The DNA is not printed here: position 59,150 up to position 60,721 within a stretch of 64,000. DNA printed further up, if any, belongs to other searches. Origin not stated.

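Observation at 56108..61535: Three carboxylate-activating enzymes (ATP-grasp, CapK-like adenylase, TupA-like ATP-grasp) in one glycan operon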

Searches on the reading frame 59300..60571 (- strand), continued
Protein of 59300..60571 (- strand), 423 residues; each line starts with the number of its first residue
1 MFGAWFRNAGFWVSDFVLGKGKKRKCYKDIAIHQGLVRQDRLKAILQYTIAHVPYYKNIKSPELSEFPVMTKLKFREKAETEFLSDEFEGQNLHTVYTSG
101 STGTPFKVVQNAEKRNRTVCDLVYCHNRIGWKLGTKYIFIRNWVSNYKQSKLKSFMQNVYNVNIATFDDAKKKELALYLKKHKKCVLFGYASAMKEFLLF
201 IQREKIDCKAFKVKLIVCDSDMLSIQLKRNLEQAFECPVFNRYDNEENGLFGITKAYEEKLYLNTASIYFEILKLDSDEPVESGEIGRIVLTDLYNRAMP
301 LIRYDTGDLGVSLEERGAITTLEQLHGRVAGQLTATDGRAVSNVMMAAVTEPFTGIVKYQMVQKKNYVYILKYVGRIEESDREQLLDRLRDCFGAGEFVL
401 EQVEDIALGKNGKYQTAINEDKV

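Call 64: predict_structure(alignment_id=A2)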
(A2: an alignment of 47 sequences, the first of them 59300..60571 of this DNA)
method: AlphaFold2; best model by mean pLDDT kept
length: 423 residues; sequences in the alignment: 47
mean_pLDDT: 91.6   pTM: 0.86
mean pLDDT of the five models: 91.6, 91.5, 90.5, 90.1, 89.3
residues with pLDDT >= 90: 313; 70-90: 93; 50-70: 16; < 50: 1
segments of 3 or more residues with pLDDT < 50: none
pLDDT, mean of each block of 10 residues (from residue 1): 88 95 97 94 98 98 97 89 96 86 78 97 96 95 71 90 89 97 95 92 95 95 87 97 94 94 97 94 94 98 95 90 88 88 85 88 94 92 94 94 87 81 62
secondary structure, 60 per line:
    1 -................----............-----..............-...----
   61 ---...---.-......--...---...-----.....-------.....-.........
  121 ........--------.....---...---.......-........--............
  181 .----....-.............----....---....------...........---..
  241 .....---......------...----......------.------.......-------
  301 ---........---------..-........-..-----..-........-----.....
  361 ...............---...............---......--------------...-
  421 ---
elements in order: H2-17 H22-33 H39-52 H72-77 E94-98 E106-110 H112-128 E137-141 H151-157 E159-163 H169-181 E186-189 H191-203 H208-211 E215-218 H225-235 E239-245 E249-254 E261-263 E268-273 E287-293 E304-311 E324-328 H343-350 E356-364 E368-375 H379-393 E397-402 E417-419

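Call 68: fold_search(model_id=the predicted structure, library=pdb)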
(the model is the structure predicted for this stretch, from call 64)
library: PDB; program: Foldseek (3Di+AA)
matches with E <= 10: 1551; with E <= 0.001: 494
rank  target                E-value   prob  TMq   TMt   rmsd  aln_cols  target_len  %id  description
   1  2y27_B                1.0e-25  1.00  0.71  0.70   5.0       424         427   16  crystal structure of PaaK1 in complex with ATP from Burkholderia cenocepacia (released 2011-05-04)
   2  4rvn_B                2.2e-25  1.00  0.72  0.72   4.8       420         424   17  Crystal structure of a Putative Acyl-CoA ligase (BT_0428) from Bacteroides thetaiotaomicron VPI-5482 at 2.20 A resolut (released 2015-01-21)
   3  4r1m_A                6.3e-25  1.00  0.57  0.56  12.0       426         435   18  Crystal structure of a Putative Acyl-CoA ligase (BT_0428) from Bacteroides thetaiotaomicron VPI-5482 at 2.48 A resolut (released 2014-08-27)
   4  4rvo_D                7.6e-25  1.00  0.71  0.70   4.9       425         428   16  Crystal structure of a Putative Acyl-CoA ligase (BT_0428) from Bacteroides thetaiotaomicron VPI-5482 at 2.41 A resolut (released 2014-12-31)
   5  4r1l_B                2.2e-24  1.00  0.71  0.72   4.8       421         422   17  Crystal structure of a Putative Acyl-CoA ligase (BT_0428) from Bacteroides thetaiotaomicron VPI-5482 at 2.42 A resolut (released 2014-08-27)
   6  4r1m_C                2.2e-24  1.00  0.57  0.56  11.8       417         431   18  Crystal structure of a Putative Acyl-CoA ligase (BT_0428) from Bacteroides thetaiotaomicron VPI-5482 at 2.48 A resolut (released 2014-08-27)
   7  4r1m_D                2.4e-24  1.00  0.71  0.70   5.2       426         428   17  Crystal structure of a Putative Acyl-CoA ligase (BT_0428) from Bacteroides thetaiotaomicron VPI-5482 at 2.48 A resolut (released 2014-08-27)
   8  4rvn_D                2.6e-24  1.00  0.71  0.71   5.1       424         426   17  Crystal structure of a Putative Acyl-CoA ligase (BT_0428) from Bacteroides thetaiotaomicron VPI-5482 at 2.20 A resolut (released 2015-01-21)
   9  4rvo_B                2.7e-24  1.00  0.72  0.71   4.7       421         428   17  Crystal structure of a Putative Acyl-CoA ligase (BT_0428) from Bacteroides thetaiotaomicron VPI-5482 at 2.41 A resolut (released 2014-12-31)
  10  2y4o_B                3.5e-24  1.00  0.56  0.55  12.1       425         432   18  Crystal Structure of PaaK2 in complex with phenylacetyl adenylate (released 2011-03-09)
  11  2y4o_A                3.7e-24  1.00  0.57  0.56  12.1       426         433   18  Crystal Structure of PaaK2 in complex with phenylacetyl adenylate (released 2011-03-09)
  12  4r1l_C                3.7e-24  1.00  0.57  0.55  12.1       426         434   18  Crystal structure of a Putative Acyl-CoA ligase (BT_0428) from Bacteroides thetaiotaomicron VPI-5482 at 2.42 A resolut (released 2014-08-27)
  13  4r1m_B                7.3e-24  1.00  0.72  0.71   4.8       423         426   17  Crystal structure of a Putative Acyl-CoA ligase (BT_0428) from Bacteroides thetaiotaomicron VPI-5482 at 2.48 A resolut (released 2014-08-27)
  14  2y27_A                7.8e-24  1.00  0.71  0.71   4.9       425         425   16  crystal structure of PaaK1 in complex with ATP from Burkholderia cenocepacia (released 2011-05-04)
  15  2y4n_A                9.4e-24  1.00  0.70  0.69   5.2       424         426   16  PaaK1 in complex with phenylacetyl adenylate (released 2011-03-01)
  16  4r1l_D                1.5e-23  1.00  0.71  0.70   5.0       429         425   16  Crystal structure of a Putative Acyl-CoA ligase (BT_0428) from Bacteroides thetaiotaomicron VPI-5482 at 2.42 A resolut (released 2014-08-27)
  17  4r1l_A                1.5e-23  1.00  0.57  0.56  11.9       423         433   17  Crystal structure of a Putative Acyl-CoA ligase (BT_0428) from Bacteroides thetaiotaomicron VPI-5482 at 2.42 A resolut (released 2014-08-27)
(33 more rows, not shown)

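Call 86: search_dna_similar(query=window:59300-60571:-, collection=plasmids, mode=protein, max_rows=15, max_evalue=1e-10)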
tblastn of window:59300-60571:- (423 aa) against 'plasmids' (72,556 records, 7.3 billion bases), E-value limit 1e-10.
Records with a match: 10; places in all: 11; records where one place covers at least 80% of the query: 9.
Best place of each record, by identity: <60% 10.
By first word of the organism name: Bacillus 2; Methanosarcina 2; Deinococcus 1; Roseobacter 1; Embleya 1; Methanohalobium 1; Mariluticola 1; Burkholderia 1.
By predicted mobility (MOB-suite, as given by PLSDB): non-mobilizable 9; mobilizable 1.
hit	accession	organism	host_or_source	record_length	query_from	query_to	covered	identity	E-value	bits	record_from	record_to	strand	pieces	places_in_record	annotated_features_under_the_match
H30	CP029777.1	Deinococcus actinosclerus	mixed culture,wastewater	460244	39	419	90%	25.8%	2e-20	101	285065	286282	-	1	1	capsule biosynthesis protein CapK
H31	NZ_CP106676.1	Bacillus cereus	cell culture,soil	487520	42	418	89%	25.8%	9e-12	75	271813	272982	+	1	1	AMP-binding protein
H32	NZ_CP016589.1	Bacillus thuringiensis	Mono isolate,Ginseng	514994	42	418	89%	25.8%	9e-12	75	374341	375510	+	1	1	AMP-binding protein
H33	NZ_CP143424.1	Roseobacter litoralis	Fucus vesiculosus var. spiralis,cell ...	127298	24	413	92%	23.8%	2e-18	95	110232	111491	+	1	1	glycosyltransferase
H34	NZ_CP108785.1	Embleya sp. NBC_00888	-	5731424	27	416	92%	23.5%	1e-19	99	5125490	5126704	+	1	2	none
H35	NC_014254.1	Methanohalobium evestigatum Z-7303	-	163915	37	419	91%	23.0%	1e-15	87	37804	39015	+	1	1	phenylacetate--CoA ligase family protein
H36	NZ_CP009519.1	Methanosarcina vacuolata Z-761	-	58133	63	423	85%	23.9%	1e-14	84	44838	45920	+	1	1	phenylacetate--CoA ligase family protein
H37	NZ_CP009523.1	Methanosarcina sp. Kolksee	-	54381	63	423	85%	23.9%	1e-14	84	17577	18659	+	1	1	phenylacetate--CoA ligase family protein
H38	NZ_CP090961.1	Mariluticola halotolerans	sea sediment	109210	45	376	78%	24.6%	7e-13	78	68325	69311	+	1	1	hypothetical protein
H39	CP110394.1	Burkholderia sp. JSH-S8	Tetrastigma hemsleyanum Diels et Gilg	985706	41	419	90%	21.1%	2e-16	89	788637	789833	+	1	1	AMP-binding protein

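Call 93: find_encoding_contigs(protein=P0315, flank=7000, max_places=1)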
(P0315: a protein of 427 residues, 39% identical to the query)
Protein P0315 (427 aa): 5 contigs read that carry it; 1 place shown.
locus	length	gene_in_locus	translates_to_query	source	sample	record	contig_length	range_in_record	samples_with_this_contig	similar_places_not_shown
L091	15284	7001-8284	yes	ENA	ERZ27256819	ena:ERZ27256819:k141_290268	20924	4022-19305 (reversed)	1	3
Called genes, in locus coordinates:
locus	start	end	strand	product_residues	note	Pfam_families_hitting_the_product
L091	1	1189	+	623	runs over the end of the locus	PF01134:GIDA, PF07992:Pyr_redox_2, PF21680:GIDA_C_1st, PF13932:SAM_GIDA_C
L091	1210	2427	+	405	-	PF03062:MBOAT, PF13813:MBOAT_2 (weak)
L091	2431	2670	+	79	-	-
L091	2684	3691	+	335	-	PF27429:LB_356 (weak)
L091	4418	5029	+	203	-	PF02397:Bac_transf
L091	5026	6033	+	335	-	PF13480:Acetyltransf_6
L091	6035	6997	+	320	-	PF21360:PylC-like_N, PF02655:ATP-grasp_3, PF07478:Dala_Dala_lig_C (weak), PF15632:ATPgrasp_Ter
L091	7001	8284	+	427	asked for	PF27533:CapK_C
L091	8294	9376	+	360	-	PF13477:Glyco_trans_4_2, PF13439:Glyco_transf_4 (weak), PF00534:Glycos_transf_1, PF13692:Glyco_trans_1_4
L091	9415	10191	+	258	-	PF00535:Glycos_transf_2, PF10111:Glyco_tranf_2_2, PF13506:Glyco_transf_21 (weak), PF13641:Glyco_tranf_2_3, PF13632:Glyco_trans_2_3 (weak)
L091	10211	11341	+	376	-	PF14897:EpsG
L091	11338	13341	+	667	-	PF00702:Hydrolase (weak), PF13419:HAD_2, PF13242:Hydrolase_like (faint)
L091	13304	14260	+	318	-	PF00535:Glycos_transf_2, PF10111:Glyco_tranf_2_2, PF13641:Glyco_tranf_2_3, PF13632:Glyco_trans_2_3 (weak)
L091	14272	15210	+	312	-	PF00535:Glycos_transf_2, PF10111:Glyco_tranf_2_2, PF13641:Glyco_tranf_2_3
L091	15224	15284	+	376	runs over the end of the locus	PF04464:Glyphos_transf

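Call 94: find_encoding_contigs(protein=P0359, flank=7000, max_places=1)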
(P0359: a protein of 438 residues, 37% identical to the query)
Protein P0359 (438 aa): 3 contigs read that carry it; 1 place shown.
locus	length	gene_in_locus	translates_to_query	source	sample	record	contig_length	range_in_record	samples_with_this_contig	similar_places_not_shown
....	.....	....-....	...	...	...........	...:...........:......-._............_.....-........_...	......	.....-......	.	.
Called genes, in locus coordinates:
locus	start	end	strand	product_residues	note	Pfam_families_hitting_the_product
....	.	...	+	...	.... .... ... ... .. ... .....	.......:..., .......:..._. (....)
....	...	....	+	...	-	-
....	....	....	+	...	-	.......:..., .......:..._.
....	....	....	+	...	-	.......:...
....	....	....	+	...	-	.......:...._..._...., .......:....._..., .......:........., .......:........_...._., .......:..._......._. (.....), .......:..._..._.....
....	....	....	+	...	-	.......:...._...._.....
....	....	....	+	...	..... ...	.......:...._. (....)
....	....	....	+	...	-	-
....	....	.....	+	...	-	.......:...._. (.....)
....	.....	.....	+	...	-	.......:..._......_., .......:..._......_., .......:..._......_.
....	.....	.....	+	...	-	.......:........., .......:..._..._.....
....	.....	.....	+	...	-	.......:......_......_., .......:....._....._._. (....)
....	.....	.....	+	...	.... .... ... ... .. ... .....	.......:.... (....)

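Call 95: find_encoding_contigs(protein=P0323, flank=7000, max_places=1)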
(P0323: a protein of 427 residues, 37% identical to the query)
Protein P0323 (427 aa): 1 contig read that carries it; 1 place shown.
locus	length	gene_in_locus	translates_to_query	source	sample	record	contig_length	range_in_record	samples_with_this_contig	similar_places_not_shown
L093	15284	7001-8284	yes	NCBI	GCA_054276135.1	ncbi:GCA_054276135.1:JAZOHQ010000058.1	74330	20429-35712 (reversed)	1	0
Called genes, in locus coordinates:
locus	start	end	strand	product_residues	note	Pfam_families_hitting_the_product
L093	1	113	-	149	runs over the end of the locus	PF13630:SdpI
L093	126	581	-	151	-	PF22811:Zn_ribbon_NrdR, PF03477:ATP-cone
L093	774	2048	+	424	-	PF01553:Acyltransferase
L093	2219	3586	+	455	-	PF00860:Xan_ur_permease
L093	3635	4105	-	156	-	PF00293:NUDIX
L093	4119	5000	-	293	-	PF00781:DAGK_cat, PF19279:YegS_C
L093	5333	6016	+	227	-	PF02397:Bac_transf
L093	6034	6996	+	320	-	PF21360:PylC-like_N, PF02655:ATP-grasp_3, PF07478:Dala_Dala_lig_C (weak), PF15632:ATPgrasp_Ter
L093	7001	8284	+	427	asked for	PF00501:AMP-binding, PF27533:CapK_C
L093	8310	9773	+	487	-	PF04015:DUF362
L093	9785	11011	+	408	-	PF13439:Glyco_transf_4 (faint), PF00534:Glycos_transf_1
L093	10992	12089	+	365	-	PF14907:NTP_transf_5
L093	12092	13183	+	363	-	-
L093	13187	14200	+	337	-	PF13480:Acetyltransf_6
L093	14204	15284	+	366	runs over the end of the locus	-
